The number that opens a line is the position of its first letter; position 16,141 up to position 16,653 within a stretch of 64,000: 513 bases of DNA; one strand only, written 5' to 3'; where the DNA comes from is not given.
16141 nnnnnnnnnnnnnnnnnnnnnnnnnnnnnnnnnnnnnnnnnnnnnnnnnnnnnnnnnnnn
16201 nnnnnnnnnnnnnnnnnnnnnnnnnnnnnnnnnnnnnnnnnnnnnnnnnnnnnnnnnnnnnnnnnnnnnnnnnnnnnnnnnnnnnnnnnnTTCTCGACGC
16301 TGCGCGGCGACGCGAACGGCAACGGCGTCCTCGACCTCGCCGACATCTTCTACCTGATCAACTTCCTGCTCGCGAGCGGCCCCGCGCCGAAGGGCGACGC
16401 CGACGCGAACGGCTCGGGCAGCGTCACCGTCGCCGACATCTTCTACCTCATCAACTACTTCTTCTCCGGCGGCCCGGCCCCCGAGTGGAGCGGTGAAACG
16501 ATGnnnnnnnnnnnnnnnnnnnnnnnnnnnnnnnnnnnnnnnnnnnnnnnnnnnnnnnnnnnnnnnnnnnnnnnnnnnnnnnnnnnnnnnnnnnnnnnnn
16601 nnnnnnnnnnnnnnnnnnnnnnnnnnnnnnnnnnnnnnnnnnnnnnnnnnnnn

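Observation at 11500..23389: Tandem giant secreted paralogues carrying both dockerin-like and cohesin-like modules, plus a stand-alone cohesin-like protein: candidate non-cellulosomal cohesin-dockerin assembly system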

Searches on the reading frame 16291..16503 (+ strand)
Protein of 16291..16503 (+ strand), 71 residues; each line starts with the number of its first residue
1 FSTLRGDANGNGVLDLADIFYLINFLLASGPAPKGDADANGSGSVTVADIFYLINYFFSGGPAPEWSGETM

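Call 41: find_related_loci(query=A3, collection=genome_contigs, flank=8000)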
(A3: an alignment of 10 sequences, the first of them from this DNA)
Query A3 (71 aa) in genome_contigs; peptide patterns used: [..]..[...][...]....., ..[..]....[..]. (x = any residue, [..] = any of these).
224 stretches matched a pattern; 27 encode a relative of the query (tblastn E <= 1e-3); 27 distinct loci.
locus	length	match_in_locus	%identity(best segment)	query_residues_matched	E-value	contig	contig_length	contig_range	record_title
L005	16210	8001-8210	77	1-70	2e-35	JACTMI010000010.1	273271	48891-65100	MAG: Acidobacteria bacterium isolate BJ1 scaffold_134, whole genome shotgun sequence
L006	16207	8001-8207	74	1-69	8e-31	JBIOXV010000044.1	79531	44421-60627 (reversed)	MAG: Thermoanaerobaculia bacterium isolate MAG047 k127_2276603, whole genome shotgun sequence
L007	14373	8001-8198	80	1-64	3e-30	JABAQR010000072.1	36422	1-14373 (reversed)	MAG: Lysobacterales bacterium isolate Bin_3 c_000000003005, whole genome shotgun sequence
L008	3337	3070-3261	75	1-64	4e-28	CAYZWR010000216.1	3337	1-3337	MAG TPA_asm: uncultured Thermoanaerobaculia bacterium isolate SRP173033_co1_328 genome assembly, contig: NODE_88493_leng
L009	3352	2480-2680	72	1-67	8e-28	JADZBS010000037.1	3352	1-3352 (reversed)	MAG: Gammaproteobacteria bacterium isolate SJ686 c_000000463439, whole genome shotgun sequence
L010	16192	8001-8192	73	1-64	2e-27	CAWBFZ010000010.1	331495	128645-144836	MAG: Thermoanaerobaculia bacterium isolate MFD04716.bin.2.310 genome assembly, contig: contig_25262, whole genome shotgu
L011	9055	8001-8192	73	1-64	6e-27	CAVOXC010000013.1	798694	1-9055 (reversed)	MAG: uncultured Acidobacteriota bacterium isolate MFD09964.bin.2.193 genome assembly, contig: contig_663, whole genome s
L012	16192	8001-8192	72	1-64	8e-27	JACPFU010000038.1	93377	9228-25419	MAG: Lysobacterales bacterium isolate NC_groundwater_369_Ag_B-0.1um_68_23 GD18-4_B1_scaffold_1752132, whole genome shotg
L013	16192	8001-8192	72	1-64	2e-26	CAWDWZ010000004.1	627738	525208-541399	MAG: Thermoanaerobaculia bacterium isolate MFD05942.bin.2.306 genome assembly, contig: contig_18564, whole genome shotgu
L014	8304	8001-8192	72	1-64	3e-26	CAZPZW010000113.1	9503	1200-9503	MAG TPA_asm: uncultured Thermoanaerobaculia bacterium isolate SRP173033_co2_58 genome assembly, contig: NODE_4123_length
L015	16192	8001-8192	67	1-65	6e-26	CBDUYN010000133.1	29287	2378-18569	MAG TPA_asm: uncultured bacterium isolate SRR22302374_binner12_Refined_89 genome assembly, contig: ERZ26661914.734, whol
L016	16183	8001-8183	70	1-61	1e-24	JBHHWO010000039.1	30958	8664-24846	MAG: Thermoanaerobaculia bacterium isolate S.2_sp2_bin.11 NODE_162_length_30958_cov_8.167977, whole genome shotgun seque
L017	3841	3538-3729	69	1-64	2e-24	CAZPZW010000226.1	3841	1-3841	MAG TPA_asm: uncultured Thermoanaerobaculia bacterium isolate SRP173033_co2_58 genome assembly, contig: NODE_20710_lengt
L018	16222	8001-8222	62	1-71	4e-24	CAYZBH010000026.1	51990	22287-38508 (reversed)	MAG TPA_asm: uncultured Thermoanaerobaculia bacterium isolate binchicken_co118_267 genome assembly, contig: NODE_545_len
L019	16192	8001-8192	66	1-64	6e-23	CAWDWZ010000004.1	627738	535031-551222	MAG: Thermoanaerobaculia bacterium isolate MFD05942.bin.2.306 genome assembly, contig: contig_18564, whole genome shotgu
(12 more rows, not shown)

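Call 73: find_homologous_proteins(query=A3, max_evalue=0.001)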
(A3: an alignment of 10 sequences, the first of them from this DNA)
Query A3 (10 sequences) (71 aa, profile of the alignment): 242 proteins with E <= 0.001 among 1974 candidates; the best 120 are listed.
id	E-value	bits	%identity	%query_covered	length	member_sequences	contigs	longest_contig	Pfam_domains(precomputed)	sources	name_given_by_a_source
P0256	1.7e-27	113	53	85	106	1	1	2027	PF00404.25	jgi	jgi:hypothetical protein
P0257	3.0e-26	109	67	89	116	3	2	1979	PF00404.25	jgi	jgi:hypothetical protein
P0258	4.7e-26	108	52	85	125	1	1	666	PF00404.25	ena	-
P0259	6.1e-26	108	67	86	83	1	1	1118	PF00404.25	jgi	-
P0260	6.8e-26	108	54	92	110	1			PF00404.25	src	-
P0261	1.9e-25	106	64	83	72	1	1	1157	PF00404.25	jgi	-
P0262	2.1e-24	103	63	79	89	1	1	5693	PF00404.25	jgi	jgi:hypothetical protein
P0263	8.6e-24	101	63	85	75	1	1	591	PF00404.25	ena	-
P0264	8.7e-24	101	63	90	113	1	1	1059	PF00404.25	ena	-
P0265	2.1e-23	100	62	89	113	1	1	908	PF00404.25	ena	-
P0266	2.2e-23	100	66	83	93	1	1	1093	PF00404.25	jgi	-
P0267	2.2e-23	100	63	87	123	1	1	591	-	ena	-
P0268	2.3e-23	100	66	87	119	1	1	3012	PF00404.25,PF16640.12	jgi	jgi:Bacterial Ig-like domain (group 3)/Dockerin type I domain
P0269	3.0e-23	99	58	90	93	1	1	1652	PF00404.25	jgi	jgi:hypothetical protein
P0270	5.7e-23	99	59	83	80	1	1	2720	PF00404.25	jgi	jgi:hypothetical protein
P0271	6.1e-23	98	67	85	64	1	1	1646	PF00404.25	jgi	jgi:hypothetical protein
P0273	1.4e-22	97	62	85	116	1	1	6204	PF00404.25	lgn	-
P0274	1.6e-22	97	58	87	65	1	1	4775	PF00404.25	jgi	jgi:hypothetical protein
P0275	1.7e-22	97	62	86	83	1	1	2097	PF00404.25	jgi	-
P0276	2.6e-22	96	63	85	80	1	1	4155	PF00404.25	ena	-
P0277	2.7e-22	96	65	87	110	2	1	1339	PF00404.25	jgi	jgi:hypothetical protein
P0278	3.1e-22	96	59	86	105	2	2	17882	PF00404.25,PF18998.7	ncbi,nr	ncbi:MAG TPA: dockerin type I domain-containing protein, partial [Thermoanaerobaculaceae bacterium]|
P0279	3.2e-22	96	67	82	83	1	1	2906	PF00404.25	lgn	-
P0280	3.9e-22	96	64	86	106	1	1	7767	PF00404.25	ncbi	-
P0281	5.7e-22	95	57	85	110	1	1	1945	PF00404.25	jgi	jgi:hypothetical protein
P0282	6.0e-22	95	61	83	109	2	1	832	PF00404.25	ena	-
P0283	6.0e-22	95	61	83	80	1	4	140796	PF00404.25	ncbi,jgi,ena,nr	ncbi:MAG TPA: dockerin type I repeat-containing protein [Thermoanaerobaculaceae bacterium]|nr:docker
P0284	9.5e-22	95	60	87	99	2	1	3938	PF00404.25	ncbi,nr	ncbi:MAG TPA: GC-type dockerin domain-anchored protein [Thermoanaerobaculia bacterium]|nr:GC-type do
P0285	9.8e-22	95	61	86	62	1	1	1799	PF00404.25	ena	-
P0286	1.2e-21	94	63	83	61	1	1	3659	PF00404.25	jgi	jgi:hypothetical protein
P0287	1.8e-21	94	55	87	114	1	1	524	PF00404.25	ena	-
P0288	1.9e-21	94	62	86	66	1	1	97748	PF00404.25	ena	-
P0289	2.3e-21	93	63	83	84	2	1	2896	PF00404.25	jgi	jgi:hypothetical protein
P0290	2.5e-21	93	58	85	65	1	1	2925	PF00404.25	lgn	-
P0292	3.6e-21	93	66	83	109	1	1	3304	PF00404.25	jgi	jgi:hypothetical protein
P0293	4.4e-21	92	62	85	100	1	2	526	PF00404.25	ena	-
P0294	5.5e-21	92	59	83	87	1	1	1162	PF00404.25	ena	-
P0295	5.5e-21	92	57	85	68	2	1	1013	PF00404.25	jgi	jgi:hypothetical protein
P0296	5.8e-21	92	66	83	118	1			PF00404.25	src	-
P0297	6.1e-21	92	53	93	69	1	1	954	PF00404.25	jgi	jgi:hypothetical protein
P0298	7.4e-21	92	60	83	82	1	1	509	PF00404.25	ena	-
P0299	8.0e-21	92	63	87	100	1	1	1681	PF00404.25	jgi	jgi:hypothetical protein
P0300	8.4e-21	92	61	83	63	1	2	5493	PF00404.25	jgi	jgi:hypothetical protein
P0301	9.3e-21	91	64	79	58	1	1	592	PF00404.25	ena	-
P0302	1.1e-20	91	60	89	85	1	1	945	PF00404.25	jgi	-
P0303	1.1e-20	91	62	83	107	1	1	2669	PF00404.25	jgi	-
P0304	1.2e-20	91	68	79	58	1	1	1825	PF00404.25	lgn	-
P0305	2.3e-20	90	60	80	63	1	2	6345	PF00404.25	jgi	jgi:hypothetical protein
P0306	2.3e-20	90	63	85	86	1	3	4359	PF00404.25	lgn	-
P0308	2.4e-20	90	57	85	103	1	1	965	PF00404.25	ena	-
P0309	2.4e-20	90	56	89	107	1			PF00404.25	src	-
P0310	3.0e-20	90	55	87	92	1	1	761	PF00404.25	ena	-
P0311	3.5e-20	90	56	86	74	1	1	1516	PF00404.25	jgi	jgi:hypothetical protein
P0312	3.7e-20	90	54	89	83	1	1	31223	PF00404.25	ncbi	-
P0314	4.5e-20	89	59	83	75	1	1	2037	PF00404.25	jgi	jgi:hypothetical protein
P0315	7.6e-20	89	56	89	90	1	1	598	PF00404.25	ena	-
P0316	8.9e-20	88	61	83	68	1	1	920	PF00404.25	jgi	jgi:hypothetical protein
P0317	1.7e-19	87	59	83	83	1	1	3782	PF00404.25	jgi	jgi:hypothetical protein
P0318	1.7e-19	87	48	94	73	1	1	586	PF00404.25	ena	-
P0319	2.0e-19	87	57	85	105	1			PF00404.25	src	-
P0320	2.3e-19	87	64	83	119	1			PF00404.25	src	-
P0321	2.8e-19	87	60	87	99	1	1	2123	PF00404.25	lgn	-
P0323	3.5e-19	86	61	83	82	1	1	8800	PF00404.25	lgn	-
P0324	3.7e-19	86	58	85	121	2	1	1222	PF00404.25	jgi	-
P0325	3.9e-19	86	55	93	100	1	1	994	PF00404.25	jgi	jgi:hypothetical protein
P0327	5.2e-19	86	57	85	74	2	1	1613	PF00404.25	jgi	jgi:hypothetical protein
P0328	6.6e-19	86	58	83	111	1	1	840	PF00404.25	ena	-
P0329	7.9e-19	85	59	83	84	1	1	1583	PF00404.25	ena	-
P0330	1.0e-18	85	57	85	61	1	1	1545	PF00404.25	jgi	jgi:hypothetical protein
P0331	1.2e-18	85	54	89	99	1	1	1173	PF00404.25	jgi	jgi:hypothetical protein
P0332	1.2e-18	85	60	87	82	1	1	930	PF00404.25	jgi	jgi:hypothetical protein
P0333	1.6e-18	84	55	87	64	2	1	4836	PF00404.25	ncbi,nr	ncbi:MAG TPA: dockerin type I domain-containing protein, partial [Thermoanaerobaculia bacterium]|nr:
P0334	2.1e-18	84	54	89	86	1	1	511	PF00404.25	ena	-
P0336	2.4e-18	84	56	86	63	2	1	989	PF00404.25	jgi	jgi:hypothetical protein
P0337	2.5e-18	84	56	83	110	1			PF00404.25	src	-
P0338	2.6e-18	84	55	87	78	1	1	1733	PF00404.25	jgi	jgi:hypothetical protein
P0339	2.8e-18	84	62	77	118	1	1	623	PF00404.25,PF13417.13,PF02798.27,PF13409.13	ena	-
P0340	3.1e-18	83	44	87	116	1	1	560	PF00404.25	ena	-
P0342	3.2e-18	83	59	86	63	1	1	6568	PF00404.25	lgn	-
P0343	6.4e-18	82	57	79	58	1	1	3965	PF00404.25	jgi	jgi:hypothetical protein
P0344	7.5e-18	82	46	83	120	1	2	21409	PF00404.25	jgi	jgi:hypothetical protein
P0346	1.4e-17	81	54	83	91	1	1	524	PF00404.25,PF13517.13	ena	-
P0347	2.0e-17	81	62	82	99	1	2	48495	PF00404.25,PF00036.39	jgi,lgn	jgi:hypothetical protein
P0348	2.5e-17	80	56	82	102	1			PF00404.25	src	-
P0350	3.1e-17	80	54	79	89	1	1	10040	PF00404.25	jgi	jgi:hypothetical protein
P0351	5.1e-17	79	46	94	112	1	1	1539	PF00404.25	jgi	jgi:hypothetical protein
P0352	5.7e-17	79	57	72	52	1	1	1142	PF00404.25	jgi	-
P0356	6.4e-17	79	51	89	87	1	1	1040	PF00404.25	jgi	jgi:hypothetical protein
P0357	6.9e-17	79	53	90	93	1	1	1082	PF00404.25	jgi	-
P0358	6.9e-17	79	59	82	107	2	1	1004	PF00404.25,PF00036.39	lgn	-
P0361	1.3e-16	78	54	89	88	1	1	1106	PF00404.25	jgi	jgi:hypothetical protein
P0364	6.2e-16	76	52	73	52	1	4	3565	PF00404.25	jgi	jgi:hypothetical protein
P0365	7.1e-16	76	51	86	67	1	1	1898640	PF00404.25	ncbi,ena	-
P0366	9.4e-16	75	49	82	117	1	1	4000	PF00404.25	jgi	jgi:hypothetical protein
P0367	9.6e-16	75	51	89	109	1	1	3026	PF00404.25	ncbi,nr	ncbi:MAG TPA: choice-of-anchor Q domain-containing protein, partial [Thermoanaerobaculia bacterium]|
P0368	9.8e-16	75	51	86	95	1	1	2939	PF00404.25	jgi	jgi:hypothetical protein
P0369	1.1e-15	75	49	86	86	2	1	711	PF00404.25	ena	-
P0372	3.5e-15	74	48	79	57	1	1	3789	PF00404.25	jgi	-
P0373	5.1e-15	73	48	90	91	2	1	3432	PF00404.25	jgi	-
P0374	5.3e-15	73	52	86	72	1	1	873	PF00404.25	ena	-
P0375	6.1e-15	73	52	89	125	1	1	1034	PF00404.25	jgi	jgi:hypothetical protein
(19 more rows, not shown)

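Call 77: search_solved_structures(query=A3, max_evalue=0.01, show_alignments=2)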
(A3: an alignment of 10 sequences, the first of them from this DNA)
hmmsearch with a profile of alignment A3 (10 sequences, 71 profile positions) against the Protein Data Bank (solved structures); distinct sequences matched with E-value up to 0.01: 12.
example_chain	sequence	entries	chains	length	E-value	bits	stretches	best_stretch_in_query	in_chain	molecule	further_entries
2y3n_B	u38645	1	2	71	2.4e-05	27.5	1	1-57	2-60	CELLULOSOMAL FAMILY-48 PROCESSIVE GLYCOSIDE HYDROLASE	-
1daq_A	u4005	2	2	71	0.00018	24.8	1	4-57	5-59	ENDOGLUCANASE SS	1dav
2mte_A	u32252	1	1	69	0.00019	24.7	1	4-57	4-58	Cellulose 1,4-beta-cellobiosidase (reducing end) CelS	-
2ccl_B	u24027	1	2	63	0.00058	23.1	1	4-57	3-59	ENDO-1,4-BETA-XYLANASE Y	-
3ul4_B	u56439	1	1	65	0.00061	23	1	4-58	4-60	Cellulosome enzyme, dockerin type I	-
6kg9_A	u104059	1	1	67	0.00092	22.5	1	3-55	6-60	And cellulose-binding endoglucanase family 9 CelL ortholog dockerin domain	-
6kgc_B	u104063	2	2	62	0.0013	22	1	3-55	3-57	And cellulose-binding endoglucanase family 9 CelL ortholog dockerin domain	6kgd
6kge_D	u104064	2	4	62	0.0014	21.9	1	3-55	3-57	And cellulose-binding endoglucanase family 9 CelL ortholog dockerin domain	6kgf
1ohz_B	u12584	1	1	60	0.0016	21.7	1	6-57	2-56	ENDO-1,4-BETA-XYLANASE Y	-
2jnx_A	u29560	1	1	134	0.0066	19.7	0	7-48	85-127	Calcium binding protein 2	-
4dh2_B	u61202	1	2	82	0.0086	19.4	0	4-56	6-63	Dockerin type 1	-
4fl4_A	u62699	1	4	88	0.0095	19.2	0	5-56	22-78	Glycoside hydrolase family 9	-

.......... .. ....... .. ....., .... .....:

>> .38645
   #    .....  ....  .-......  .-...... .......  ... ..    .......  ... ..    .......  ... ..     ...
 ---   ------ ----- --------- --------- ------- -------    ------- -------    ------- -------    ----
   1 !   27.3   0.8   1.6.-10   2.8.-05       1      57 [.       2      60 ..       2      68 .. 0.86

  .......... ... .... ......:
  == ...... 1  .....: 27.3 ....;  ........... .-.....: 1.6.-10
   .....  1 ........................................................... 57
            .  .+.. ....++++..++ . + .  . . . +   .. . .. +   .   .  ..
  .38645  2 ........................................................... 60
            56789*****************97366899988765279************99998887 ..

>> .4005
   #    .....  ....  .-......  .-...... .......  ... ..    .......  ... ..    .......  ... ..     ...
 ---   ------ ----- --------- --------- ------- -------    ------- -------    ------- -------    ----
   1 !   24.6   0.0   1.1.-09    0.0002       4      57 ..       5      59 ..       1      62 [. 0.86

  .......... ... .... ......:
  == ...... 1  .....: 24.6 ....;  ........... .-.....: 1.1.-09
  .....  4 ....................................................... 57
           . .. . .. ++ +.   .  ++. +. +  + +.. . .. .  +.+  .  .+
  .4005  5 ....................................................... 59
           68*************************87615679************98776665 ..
